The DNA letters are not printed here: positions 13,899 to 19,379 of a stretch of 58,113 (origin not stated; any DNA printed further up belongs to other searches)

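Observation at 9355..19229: Tandem pair of giant (1480 and ~1726 aa) paralogous surface lipoproteins of unrecognised family with repeated C-terminal modules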

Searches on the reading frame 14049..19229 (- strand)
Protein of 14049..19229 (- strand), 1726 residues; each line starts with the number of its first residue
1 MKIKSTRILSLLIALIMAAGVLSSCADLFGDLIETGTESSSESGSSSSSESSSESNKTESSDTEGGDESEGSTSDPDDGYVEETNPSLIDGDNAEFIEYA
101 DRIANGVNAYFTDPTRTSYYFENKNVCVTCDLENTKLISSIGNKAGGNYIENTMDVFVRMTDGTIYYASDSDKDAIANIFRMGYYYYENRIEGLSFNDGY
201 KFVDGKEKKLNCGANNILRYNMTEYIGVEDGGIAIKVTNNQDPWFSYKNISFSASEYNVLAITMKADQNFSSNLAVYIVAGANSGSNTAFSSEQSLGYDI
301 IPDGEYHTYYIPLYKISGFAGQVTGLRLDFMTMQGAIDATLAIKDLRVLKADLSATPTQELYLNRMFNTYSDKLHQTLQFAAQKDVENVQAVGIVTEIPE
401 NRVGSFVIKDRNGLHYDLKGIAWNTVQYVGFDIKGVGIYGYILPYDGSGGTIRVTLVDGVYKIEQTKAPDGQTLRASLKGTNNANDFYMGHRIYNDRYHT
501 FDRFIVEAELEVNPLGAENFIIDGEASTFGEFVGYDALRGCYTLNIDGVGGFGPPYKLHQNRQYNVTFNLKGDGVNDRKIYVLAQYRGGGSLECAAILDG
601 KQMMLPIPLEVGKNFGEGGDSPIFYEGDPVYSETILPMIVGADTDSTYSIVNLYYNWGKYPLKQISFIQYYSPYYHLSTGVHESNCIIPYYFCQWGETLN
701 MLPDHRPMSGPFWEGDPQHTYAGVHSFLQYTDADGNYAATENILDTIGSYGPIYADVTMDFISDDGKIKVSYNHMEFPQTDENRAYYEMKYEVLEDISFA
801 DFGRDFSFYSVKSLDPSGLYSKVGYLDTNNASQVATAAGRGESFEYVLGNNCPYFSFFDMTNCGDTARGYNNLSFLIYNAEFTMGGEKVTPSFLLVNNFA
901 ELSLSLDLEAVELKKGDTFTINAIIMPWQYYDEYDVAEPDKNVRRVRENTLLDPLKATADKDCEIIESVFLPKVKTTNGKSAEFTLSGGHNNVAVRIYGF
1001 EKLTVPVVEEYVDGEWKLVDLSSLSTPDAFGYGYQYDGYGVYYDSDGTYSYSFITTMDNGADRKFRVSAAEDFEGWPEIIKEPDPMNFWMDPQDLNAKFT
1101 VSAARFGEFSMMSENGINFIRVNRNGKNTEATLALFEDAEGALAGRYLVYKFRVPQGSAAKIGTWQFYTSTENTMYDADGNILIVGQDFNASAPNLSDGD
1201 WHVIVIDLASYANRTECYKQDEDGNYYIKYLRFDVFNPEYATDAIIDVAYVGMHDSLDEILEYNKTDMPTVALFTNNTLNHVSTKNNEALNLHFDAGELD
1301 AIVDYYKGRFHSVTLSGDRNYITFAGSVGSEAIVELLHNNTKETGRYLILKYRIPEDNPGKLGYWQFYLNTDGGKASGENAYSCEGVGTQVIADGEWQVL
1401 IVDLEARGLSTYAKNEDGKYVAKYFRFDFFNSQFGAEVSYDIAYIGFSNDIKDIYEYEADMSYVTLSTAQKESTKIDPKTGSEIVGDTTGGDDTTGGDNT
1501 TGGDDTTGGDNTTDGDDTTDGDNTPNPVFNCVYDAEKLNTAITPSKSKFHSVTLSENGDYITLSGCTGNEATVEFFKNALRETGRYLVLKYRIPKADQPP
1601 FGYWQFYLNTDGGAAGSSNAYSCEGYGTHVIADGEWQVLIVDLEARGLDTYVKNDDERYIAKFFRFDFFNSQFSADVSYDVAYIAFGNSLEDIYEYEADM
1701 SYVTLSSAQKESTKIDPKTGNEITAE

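Call 5: search_protein_families(library=pfam, proteins=[window:14049-19229:-], max_evalue=1)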
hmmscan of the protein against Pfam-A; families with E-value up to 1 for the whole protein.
window:14049-19229:- (1726 aa): 0 families

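Call 6: search_protein_families(library=ncbifam, proteins=[window:14049-19229:-], max_evalue=1)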
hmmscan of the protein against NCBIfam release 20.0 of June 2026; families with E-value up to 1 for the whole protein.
window:14049-19229:- (1726 aa): 1 family
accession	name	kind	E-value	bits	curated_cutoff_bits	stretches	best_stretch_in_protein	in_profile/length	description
NF040528.1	SP_0198_lipo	equivalog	0.011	15.7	100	1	11-77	5-63/144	SP_0198 family lipoprotein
